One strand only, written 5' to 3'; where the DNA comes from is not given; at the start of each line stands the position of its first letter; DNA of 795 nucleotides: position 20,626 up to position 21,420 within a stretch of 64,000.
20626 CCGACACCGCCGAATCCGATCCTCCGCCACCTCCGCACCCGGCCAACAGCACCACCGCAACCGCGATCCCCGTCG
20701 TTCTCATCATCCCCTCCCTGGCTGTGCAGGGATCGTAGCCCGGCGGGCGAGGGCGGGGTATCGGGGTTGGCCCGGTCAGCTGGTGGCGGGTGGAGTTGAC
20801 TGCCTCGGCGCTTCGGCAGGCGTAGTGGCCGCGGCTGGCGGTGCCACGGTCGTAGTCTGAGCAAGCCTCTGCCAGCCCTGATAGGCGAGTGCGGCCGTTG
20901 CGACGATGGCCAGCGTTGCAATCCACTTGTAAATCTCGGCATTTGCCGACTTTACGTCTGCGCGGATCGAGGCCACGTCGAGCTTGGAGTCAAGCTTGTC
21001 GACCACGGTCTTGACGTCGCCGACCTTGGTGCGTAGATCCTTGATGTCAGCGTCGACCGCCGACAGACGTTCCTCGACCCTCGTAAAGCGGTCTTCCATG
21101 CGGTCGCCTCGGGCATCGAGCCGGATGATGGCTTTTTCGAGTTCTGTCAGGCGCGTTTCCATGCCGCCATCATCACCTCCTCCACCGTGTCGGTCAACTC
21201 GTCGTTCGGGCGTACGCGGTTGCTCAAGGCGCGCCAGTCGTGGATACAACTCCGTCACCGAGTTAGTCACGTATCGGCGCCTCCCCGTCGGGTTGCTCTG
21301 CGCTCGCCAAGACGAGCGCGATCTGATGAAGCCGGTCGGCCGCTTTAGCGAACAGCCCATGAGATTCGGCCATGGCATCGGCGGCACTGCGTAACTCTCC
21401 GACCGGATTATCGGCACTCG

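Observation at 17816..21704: Four-gene cargo cassette in the rexAB-equivalent slot between the repressor gene and the PL-like promoter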

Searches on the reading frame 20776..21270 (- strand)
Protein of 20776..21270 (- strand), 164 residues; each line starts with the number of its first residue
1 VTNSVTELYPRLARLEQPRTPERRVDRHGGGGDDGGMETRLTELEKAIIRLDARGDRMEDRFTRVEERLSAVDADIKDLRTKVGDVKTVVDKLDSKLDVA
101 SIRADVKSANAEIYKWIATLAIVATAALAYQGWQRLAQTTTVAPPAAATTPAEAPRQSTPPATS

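Call 7: search_protein_families(library=pfam, proteins=[window:20776-21162:-], max_evalue=0.1)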
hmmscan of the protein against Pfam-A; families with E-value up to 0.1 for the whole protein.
window:20776-21162:- (128 aa): 20 families
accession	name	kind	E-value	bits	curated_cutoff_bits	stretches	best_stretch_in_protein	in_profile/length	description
PF23991.1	DUF7310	-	5.4e-07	30.4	40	1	4-69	18-82/83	Coiled-coil region of unknown function (DUF7310)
PF07889.17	DUF1664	-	0.00011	22.6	34.6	1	6-62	62-118/124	Protein of unknown function (DUF1664)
PF04012.17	PspA_IM30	-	0.00067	19.8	33.9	1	20-91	94-164/220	PspA/IM30 family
PF10779.14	XhlA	-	0.0016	19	34.7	1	29-64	2-37/67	Haemolysin XhlA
PF00992.25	Troponin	-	0.017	15.8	26.2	1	6-60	47-101/134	Troponin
PF05531.17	NPV_P10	-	0.019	15.9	29.8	1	28-60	15-47/75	Nucleopolyhedrovirus P10 protein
PF10046.14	BLOC1_2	-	0.02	15.7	33.4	0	2-26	71-95/96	Biogenesis of lysosome-related organelles complex-1 subunit 2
PF25526.1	LIP-1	-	0.021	14.6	34.1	1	1-82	71-153/250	Liprin-alpha-like coiled coil domain 2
PF24481.2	CT398_CC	-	0.022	15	27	1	5-73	83-151/180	CT398-like coiled coil hairpin domain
PF16526.10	CLZ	-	0.027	15.3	26.7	0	33-83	19-67/71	C-terminal leucine zipper domain of cyclic nucleotide-gated channels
PF05377.16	FlaC_arch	-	0.029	15.2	27.8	0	26-57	2-33/55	Flagella accessory protein C (FlaC)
PF25762.1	HAUS1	-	0.036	14.3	40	1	3-79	100-176/236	HAUS augmin-like complex subunit 1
PF16043.11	DUF4795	-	0.042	13.7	34.8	1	2-72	13-83/208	Domain of unknown function (DUF4795)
PF13166.12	AAA_13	-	0.042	13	36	1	3-62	409-468/713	AAA domain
PF00261.25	Tropomyosin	-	0.043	13.7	38.6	1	2-47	194-239/242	Tropomyosin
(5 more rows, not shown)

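Call 8: search_protein_families(library=padloc, proteins=[window:20776-21162:-], max_evalue=0.1)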
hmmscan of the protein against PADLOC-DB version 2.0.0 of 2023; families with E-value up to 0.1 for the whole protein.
window:20776-21162:- (128 aa): 5 families
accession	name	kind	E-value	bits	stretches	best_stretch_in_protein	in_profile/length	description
PDLC03863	LmuB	-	0.0021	14.8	1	2-83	354-433/610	-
PDLC00006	DruC1|DruC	-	0.0073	12.8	1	4-71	169-236/626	Unknown function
PDLC02753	PbeC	-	0.015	11.7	1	5-64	363-422/648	PbeC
PDLC00507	JetC1|JetC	-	0.022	11.1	1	6-87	735-818/1215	DUF3584 domain; MukB-like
PDLC03859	LmuB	-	0.074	10.2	1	7-76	357-474/611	-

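Call 9: search_protein_families(library=phrogs, proteins=[window:20776-21162:-], max_evalue=0.01)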
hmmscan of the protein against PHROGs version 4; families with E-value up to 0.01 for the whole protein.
window:20776-21162:- (128 aa): 14 families
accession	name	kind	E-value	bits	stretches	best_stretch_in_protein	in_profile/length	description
phrog_5553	-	unknown function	1.4e-05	26.3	1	1-57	12-68/114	-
phrog_1863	-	unknown function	5.1e-05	24.1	1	1-47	42-95/97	-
phrog_3556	-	unknown function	0.00013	22.2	1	16-87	173-256/276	-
phrog_12015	-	unknown function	0.00049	20.7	1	20-65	94-139/165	-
phrog_19577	-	head and packaging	0.0005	20.3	1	27-80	61-112/378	minor head protein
phrog_25389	-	unknown function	0.00062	21.1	1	30-81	20-72/96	-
phrog_9604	-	tail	0.0013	19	1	4-101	279-372/481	tail protein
phrog_2990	-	unknown function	0.0016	19.6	1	5-88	35-119/133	-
phrog_451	-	unknown function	0.0018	18.4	1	5-115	26-127/461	-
phrog_1193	-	other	0.0022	19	0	2-88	5-61/76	hemolysin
phrog_36693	-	unknown function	0.0033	18.6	1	33-68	24-59/65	-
phrog_7599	-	unknown function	0.0043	18.5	0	29-72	19-60/95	-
phrog_7686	-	lysis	0.0047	18.1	1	6-61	53-109/112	Rz-like spanin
phrog_1219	-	tail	0.0074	17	1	2-74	74-144/233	tail needle protein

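Call 49: search_protein_representatives(protein=window:20776-21162:-)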
Query: 128 residues. Proteins with E-value up to 0.001 (for the whole library): 54; up to 1e-10: 5; up to 1e-30: 0. The best 54 are listed.
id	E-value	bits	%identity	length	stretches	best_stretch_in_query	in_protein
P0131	1.2e-14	70.8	41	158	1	14-125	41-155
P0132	2.8e-12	63.1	42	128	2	34-114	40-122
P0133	9.9e-12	61.4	35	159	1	21-118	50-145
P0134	2.4e-11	60.1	35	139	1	24-119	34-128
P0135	2.5e-11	60.1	36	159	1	20-127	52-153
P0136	6.9e-10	55.5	34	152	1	22-125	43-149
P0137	9.1e-10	55.1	34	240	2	32-113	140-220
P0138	9.3e-10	55.0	35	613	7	2-63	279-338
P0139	1.8e-09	54.1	36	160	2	34-116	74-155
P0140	3.9e-09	53.0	25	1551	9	3-65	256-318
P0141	9.4e-09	51.8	32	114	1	15-119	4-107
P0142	1.8e-08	50.9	38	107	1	27-119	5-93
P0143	8.8e-08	48.7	32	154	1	21-122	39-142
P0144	1.2e-07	48.2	30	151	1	13-115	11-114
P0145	1.8e-07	47.6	34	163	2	56-124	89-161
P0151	1.3e-06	44.9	41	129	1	4-100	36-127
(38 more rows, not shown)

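Call 51: find_encoding_contigs(protein=P0131, flank=7000, max_places=3)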
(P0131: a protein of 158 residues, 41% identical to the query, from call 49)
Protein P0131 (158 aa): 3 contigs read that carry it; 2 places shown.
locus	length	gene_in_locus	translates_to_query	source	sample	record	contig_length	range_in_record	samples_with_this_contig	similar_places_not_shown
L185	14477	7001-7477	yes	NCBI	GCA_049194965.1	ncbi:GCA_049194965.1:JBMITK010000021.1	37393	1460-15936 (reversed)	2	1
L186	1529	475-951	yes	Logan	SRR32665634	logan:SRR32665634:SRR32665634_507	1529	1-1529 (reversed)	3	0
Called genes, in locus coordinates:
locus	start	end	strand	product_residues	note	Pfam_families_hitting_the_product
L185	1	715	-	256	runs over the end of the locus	PF03592:Terminase_2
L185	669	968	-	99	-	-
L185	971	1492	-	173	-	-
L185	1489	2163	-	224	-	PF05866:RusA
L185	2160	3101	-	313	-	PF13481:AAA_25, PF03796:DnaB_C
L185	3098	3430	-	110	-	-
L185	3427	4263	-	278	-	PF13730:HTH_36 (weak)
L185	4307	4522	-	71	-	-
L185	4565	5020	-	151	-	PF05772:NinB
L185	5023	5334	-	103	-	-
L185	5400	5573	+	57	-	-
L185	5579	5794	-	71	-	PF13560:HTH_31 (weak), PF01381:HTH_3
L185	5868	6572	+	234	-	PF13560:HTH_31, PF00717:Peptidase_S24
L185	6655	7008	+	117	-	-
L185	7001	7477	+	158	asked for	-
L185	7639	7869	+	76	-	-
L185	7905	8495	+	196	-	PF00805:Pentapeptide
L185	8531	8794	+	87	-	-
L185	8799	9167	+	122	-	-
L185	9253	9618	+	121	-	-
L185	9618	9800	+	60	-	-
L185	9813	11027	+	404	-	-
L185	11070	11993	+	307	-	PF03837:RecT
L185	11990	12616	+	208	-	PF09588:YqaJ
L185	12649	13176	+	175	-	-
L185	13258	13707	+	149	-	-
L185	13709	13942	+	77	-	-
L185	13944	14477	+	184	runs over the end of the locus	-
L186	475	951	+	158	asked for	-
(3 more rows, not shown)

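Call 52: search_protein_families(library=pfam, proteins=[P0131, P0132, P0133, P0134, P0135, P0136, P0139, P0141, P0143, P0151], max_evalue=0.01)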
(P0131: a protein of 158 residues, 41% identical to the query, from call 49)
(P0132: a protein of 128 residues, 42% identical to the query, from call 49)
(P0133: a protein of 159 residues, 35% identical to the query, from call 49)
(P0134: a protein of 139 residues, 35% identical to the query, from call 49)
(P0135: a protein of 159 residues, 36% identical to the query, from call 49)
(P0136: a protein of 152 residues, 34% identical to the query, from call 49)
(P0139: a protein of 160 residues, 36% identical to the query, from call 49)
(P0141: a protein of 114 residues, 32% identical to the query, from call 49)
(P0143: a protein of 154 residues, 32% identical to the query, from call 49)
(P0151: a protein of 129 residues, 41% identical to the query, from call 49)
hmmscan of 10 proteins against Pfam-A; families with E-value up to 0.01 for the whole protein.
P0131 (158 aa): 5 families
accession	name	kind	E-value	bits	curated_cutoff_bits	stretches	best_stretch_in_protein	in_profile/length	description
PF23991.1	DUF7310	-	9.9e-05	23.2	40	1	37-85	30-78/83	Coiled-coil region of unknown function (DUF7310)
PF07889.17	DUF1664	-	0.00015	22.2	34.6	1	37-89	66-118/124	Protein of unknown function (DUF1664)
PF05377.16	FlaC_arch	-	0.0005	20.8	27.8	1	45-81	1-37/55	Flagella accessory protein C (FlaC)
PF10779.14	XhlA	-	0.00053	20.5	34.7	1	42-86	2-46/67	Haemolysin XhlA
PF07798.16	CCDC90-like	-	0.00075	19.8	33.5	1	49-125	99-174/175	Coiled-coil domain-containing protein 90-like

P0132 (128 aa): 30 families (the best 25 are shown)
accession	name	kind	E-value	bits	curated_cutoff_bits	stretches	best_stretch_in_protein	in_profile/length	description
PF25014.1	NET2A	-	4.6e-07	30.3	33.1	1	2-85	132-216/235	NET2A-like domain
PF07798.16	CCDC90-like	-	9.8e-07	29.2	33.5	1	6-68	47-109/175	Coiled-coil domain-containing protein 90-like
PF05377.16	FlaC_arch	-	9.4e-06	26.4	27.8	1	3-42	1-40/55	Flagella accessory protein C (FlaC)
PF04728.18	LPP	-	1.6e-05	25.6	29.1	1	25-58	2-35/53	Lipoprotein leucine-zipper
PF04513.17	Baculo_PEP_C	-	4.7e-05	23.9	38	1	8-66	55-114/140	Baculovirus polyhedron envelope protein, PEP, C terminus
PF04012.17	PspA_IM30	-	5.5e-05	23.3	33.9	0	26-91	94-159/220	PspA/IM30 family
PF10191.15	COG7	-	9.5e-05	21.3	33.9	1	20-64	67-111/772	Golgi complex component 7 (COG7)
PF24319.2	DUF7491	-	0.00034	21.2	30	1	8-62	27-81/90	Coiled-coil region of unknown function (DUF7491)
PF16888.10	YwqH-like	-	0.00036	21.2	33.7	0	4-36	90-122/123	YwqH-like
PF06103.16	DUF948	-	0.00048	20.7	37.2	1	3-63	27-87/89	Bacterial protein of unknown function (DUF948)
PF10473.14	CENP-F_leu_zip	-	0.00053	20.5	34.5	1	5-63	20-78/140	Leucine-rich repeats of kinetochore protein Cenp-F/LEK1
PF11559.13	ADIP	-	0.00058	20.4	34.3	1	5-59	76-130/151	Afadin- and alpha -actinin-Binding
PF09726.14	Macoilin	-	0.00075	18.7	32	1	2-61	390-449/671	Macoilin family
PF10779.14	XhlA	-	0.00092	19.8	34.7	1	7-52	2-47/67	Haemolysin XhlA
PF07889.17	DUF1664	-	0.00093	19.7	34.6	1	2-58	66-122/124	Protein of unknown function (DUF1664)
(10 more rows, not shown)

P0133 (159 aa): 2 families
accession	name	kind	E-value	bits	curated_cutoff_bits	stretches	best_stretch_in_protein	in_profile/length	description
PF23991.1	DUF7310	-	7.3e-05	23.6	40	1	46-91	30-75/83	Coiled-coil region of unknown function (DUF7310)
PF05377.16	FlaC_arch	-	0.0025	18.6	27.8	1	54-88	1-35/55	Flagella accessory protein C (FlaC)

P0134 (139 aa): 1 family
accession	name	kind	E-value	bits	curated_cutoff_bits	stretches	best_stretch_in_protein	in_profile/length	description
PF24362.2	DUF7518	-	0.0064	17.6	27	1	35-77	1-43/104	Family of unknown function (DUF7518)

P0135 (159 aa): 1 family
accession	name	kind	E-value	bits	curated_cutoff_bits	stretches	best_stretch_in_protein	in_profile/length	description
PF23991.1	DUF7310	-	0.00023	22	40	1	49-95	30-76/83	Coiled-coil region of unknown function (DUF7310)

P0136 (152 aa): 1 family
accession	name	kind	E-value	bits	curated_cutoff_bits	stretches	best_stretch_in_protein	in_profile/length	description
PF07798.16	CCDC90-like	-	0.002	18.5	33.5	1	61-116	115-172/175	Coiled-coil domain-containing protein 90-like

P0139 (160 aa): 5 families
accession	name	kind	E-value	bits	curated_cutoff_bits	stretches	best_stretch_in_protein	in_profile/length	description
PF04728.18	LPP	-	0.0012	19.6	29.1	0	52-80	2-30/53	Lipoprotein leucine-zipper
PF05377.16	FlaC_arch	-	0.0021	18.9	27.8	0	37-74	1-38/55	Flagella accessory protein C (FlaC)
PF07889.17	DUF1664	-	0.0023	18.4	34.6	0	29-84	66-121/124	Protein of unknown function (DUF1664)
PF10473.14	CENP-F_leu_zip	-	0.0082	16.6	34.5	0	29-94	24-89/140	Leucine-rich repeats of kinetochore protein Cenp-F/LEK1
PF07798.16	CCDC90-like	-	0.0087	16.4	33.5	0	51-94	51-95/175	Coiled-coil domain-containing protein 90-like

P0141 (114 aa): 2 families
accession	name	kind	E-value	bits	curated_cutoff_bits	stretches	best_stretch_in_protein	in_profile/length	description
PF04728.18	LPP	-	0.0053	17.5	29.1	0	18-41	5-28/53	Lipoprotein leucine-zipper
PF02183.23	HALZ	-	0.0082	16.7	28.1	0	11-50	3-42/43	Homeobox associated leucine zipper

P0143 (154 aa): 1 family
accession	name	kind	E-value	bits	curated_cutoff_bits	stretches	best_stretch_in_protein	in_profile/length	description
PF05377.16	FlaC_arch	-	0.0029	18.4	27.8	0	36-74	1-39/55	Flagella accessory protein C (FlaC)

P0151 (129 aa): 5 families
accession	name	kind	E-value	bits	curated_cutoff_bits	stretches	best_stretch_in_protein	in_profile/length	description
PF07798.16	CCDC90-like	-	0.00076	19.8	33.5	1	40-122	88-173/175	Coiled-coil domain-containing protein 90-like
PF04728.18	LPP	-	0.0017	19.1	29.1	0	47-73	5-31/53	Lipoprotein leucine-zipper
PF02183.23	HALZ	-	0.0052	17.3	28.1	1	47-85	3-41/43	Homeobox associated leucine zipper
PF23991.1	DUF7310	-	0.0055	17.6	40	0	35-63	37-65/83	Coiled-coil region of unknown function (DUF7310)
PF05377.16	FlaC_arch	-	0.0084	16.9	27.8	0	36-70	1-35/55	Flagella accessory protein C (FlaC)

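Call 55: find_encoding_contigs(protein=P0133, flank=6000, max_places=3)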
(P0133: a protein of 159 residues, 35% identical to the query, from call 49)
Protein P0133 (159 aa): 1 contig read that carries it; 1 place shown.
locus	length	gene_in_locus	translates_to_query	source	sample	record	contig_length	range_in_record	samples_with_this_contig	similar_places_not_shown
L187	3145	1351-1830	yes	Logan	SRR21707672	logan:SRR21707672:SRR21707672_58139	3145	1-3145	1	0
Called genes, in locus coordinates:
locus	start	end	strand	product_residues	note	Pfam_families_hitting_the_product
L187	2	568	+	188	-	?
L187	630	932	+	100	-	PF05154:TM2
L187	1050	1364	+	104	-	-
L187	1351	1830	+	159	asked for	-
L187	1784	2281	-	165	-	-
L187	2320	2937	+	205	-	PF00684:DnaJ_CXXCXGXG (faint)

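Call 57: find_related_loci(query=A2, collection=viral_contigs, flank=6000)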
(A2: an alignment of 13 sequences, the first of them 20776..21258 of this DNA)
Query A2 (160 aa) in viral_contigs; peptide patterns used: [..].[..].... (x = any residue, [..] = any of these).
34 stretches matched a pattern; 6 encode a relative of the query (tblastn E <= 1e-3); 6 distinct loci.
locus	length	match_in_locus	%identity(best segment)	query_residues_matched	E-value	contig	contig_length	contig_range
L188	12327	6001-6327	38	36-151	6e-19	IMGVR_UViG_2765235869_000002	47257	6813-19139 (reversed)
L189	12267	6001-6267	39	36-133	3e-17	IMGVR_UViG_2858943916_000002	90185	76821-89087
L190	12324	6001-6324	32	35-147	7e-15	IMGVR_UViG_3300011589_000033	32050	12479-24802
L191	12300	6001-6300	33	36-140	8e-15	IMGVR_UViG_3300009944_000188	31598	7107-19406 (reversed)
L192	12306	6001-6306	35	50-151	3e-12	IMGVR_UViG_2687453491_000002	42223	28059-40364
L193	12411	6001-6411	29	33-155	3e-12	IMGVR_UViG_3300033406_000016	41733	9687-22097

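Call 59: search_dna_similar(query=P0131, collection=phages, mode=protein, max_rows=30, max_evalue=0.001)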
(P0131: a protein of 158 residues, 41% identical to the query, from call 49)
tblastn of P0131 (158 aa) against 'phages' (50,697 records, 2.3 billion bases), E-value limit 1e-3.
No match.

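Call 75: find_related_loci(query=A2, collection=metagenome_contigs, flank=5000)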
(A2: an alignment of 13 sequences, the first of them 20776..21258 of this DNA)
Query A2 (160 aa) in metagenome_contigs; peptide patterns used: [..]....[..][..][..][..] (x = any residue, [..] = any of these).
20 stretches matched a pattern; 7 encode a relative of the query (tblastn E <= 1e-3); 7 distinct loci.
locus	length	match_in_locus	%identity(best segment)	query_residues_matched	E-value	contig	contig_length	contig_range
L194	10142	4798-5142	33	50-156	5e-17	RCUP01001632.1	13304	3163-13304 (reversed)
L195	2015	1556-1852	37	30-144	8e-17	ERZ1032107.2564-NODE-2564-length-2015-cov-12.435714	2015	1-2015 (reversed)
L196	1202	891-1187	37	30-144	1e-16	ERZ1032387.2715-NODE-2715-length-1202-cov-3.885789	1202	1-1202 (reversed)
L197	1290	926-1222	37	30-144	1e-16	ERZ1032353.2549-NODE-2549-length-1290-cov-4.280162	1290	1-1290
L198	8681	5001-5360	35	36-146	4e-16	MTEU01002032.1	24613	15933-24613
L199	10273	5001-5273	39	48-144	2e-15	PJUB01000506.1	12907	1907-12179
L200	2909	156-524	29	34-151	2e-13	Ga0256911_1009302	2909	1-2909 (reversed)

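Call 78: search_protein_families(library=phrogs, proteins=[P0131, window:20776-21270:-, L189:5555-5896:+, L192:5459-5845:+, L193:5556-5921:+, L188:5582-5896:+, L194:4329-4709:+, L194:3843-4163:+], max_evalue=0.01)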
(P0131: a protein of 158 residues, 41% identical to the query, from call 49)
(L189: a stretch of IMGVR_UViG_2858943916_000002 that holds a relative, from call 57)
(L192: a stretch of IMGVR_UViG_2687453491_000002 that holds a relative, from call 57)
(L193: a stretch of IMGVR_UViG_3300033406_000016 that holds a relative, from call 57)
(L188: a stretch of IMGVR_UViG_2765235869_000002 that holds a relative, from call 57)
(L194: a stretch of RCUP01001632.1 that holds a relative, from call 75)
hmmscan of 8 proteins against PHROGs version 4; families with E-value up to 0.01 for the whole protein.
P0131 (158 aa): 15 families
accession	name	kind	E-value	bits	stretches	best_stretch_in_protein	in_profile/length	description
phrog_3556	-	unknown function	2e-10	41.2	1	29-125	166-267/276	-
phrog_1193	-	other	3.1e-06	28.1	1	40-124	2-72/76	hemolysin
phrog_19577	-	head and packaging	1.3e-05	25.6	1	39-103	53-115/378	minor head protein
phrog_33933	-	unknown function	2.2e-05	25.1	1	57-81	11-35/48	-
phrog_5553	-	unknown function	0.00015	22.9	1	38-90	14-67/114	-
phrog_7599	-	unknown function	0.00021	22.7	1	40-87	45-90/95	-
phrog_937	-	other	0.00028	22.2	1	39-100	6-84/115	hemolysin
phrog_6324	-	unknown function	0.00051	21.3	0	22-118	15-83/94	-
phrog_6136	-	unknown function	0.0008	20.4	0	29-71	29-75/120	-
phrog_2990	-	unknown function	0.00083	20.6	1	37-127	33-128/133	-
phrog_4563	-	tail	0.0016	18.8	1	56-90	7-40/346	tail fiber protein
phrog_1219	-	tail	0.0031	18.3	1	40-84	99-143/233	tail needle protein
phrog_17470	-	unknown function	0.0052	15.8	1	44-99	180-235/755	-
phrog_473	-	head and packaging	0.0056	18.1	0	58-84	44-70/75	virion structural protein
phrog_2801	-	unknown function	0.0092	15.3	0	41-109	415-484/735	-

window:20776-21270:- (164 aa): 17 families
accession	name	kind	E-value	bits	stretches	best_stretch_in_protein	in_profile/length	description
phrog_3556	-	unknown function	6.9e-07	29.6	1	19-124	154-257/276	-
phrog_6136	-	unknown function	7.6e-06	26.9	1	18-114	20-105/120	-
phrog_1863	-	unknown function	1.5e-05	25.9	1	35-83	40-95/97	-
phrog_5553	-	unknown function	1.7e-05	26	1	37-93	12-68/114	-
phrog_6324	-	unknown function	9.8e-05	23.7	0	53-94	26-68/94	-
phrog_12015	-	unknown function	0.0007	20.2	1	56-100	94-138/165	-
phrog_19577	-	head and packaging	0.00084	19.6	1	63-116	61-112/378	minor head protein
phrog_25389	-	unknown function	0.0009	20.6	1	66-117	20-72/96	-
phrog_2990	-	unknown function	0.0011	20.1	1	38-123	32-118/133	-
phrog_9604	-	tail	0.0022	18.2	1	40-137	279-372/481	tail protein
phrog_1193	-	other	0.0027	18.7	0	37-124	4-61/76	hemolysin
phrog_451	-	unknown function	0.0036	17.4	1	41-150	26-126/461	-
phrog_937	-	other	0.0044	18.3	0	53-100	22-77/115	hemolysin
phrog_36693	-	unknown function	0.0044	18.2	1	69-104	24-59/65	-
phrog_1219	-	tail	0.0057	17.4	1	38-107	74-141/233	tail needle protein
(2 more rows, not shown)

L189:5555-5896:+ (113 aa): 1 family
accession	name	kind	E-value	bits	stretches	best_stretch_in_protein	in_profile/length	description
phrog_4293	-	unknown function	1.2e-06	29.7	1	15-110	11-120/124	-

L192:5459-5845:+ (128 aa): 1 family
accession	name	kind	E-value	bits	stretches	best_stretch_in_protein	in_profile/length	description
phrog_4293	-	unknown function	7.8e-05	23.8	0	36-65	14-45/124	-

L193:5556-5921:+ (121 aa): 1 family
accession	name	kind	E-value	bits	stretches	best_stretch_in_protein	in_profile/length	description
phrog_4293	-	unknown function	6.7e-06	27.3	1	14-111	18-119/124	-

L188:5582-5896:+ (104 aa): 0 families

L194:4329-4709:+ (126 aa): 1 family
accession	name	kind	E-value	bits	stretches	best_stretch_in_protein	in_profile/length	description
phrog_4293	-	unknown function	5.5e-05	24.3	0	88-110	92-114/124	-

L194:3843-4163:+ (106 aa): 1 family
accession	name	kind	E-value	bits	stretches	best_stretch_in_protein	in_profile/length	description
phrog_3135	-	unknown function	3.2e-16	60.7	1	6-94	9-103/114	-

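Call 90: search_protein_families(library=ncbifam, proteins=[window:20776-21270:-], max_evalue=0.001)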
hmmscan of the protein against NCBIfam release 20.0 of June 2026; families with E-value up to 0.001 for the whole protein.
window:20776-21270:- (164 aa): 0 families

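Call 102: search_dna_similar(query=L189:5555-5896:+, collection=phages, mode=protein, max_rows=15, max_evalue=0.001)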
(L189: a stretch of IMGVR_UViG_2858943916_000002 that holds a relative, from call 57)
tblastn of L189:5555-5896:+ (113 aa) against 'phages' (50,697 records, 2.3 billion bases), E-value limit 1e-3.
No match.
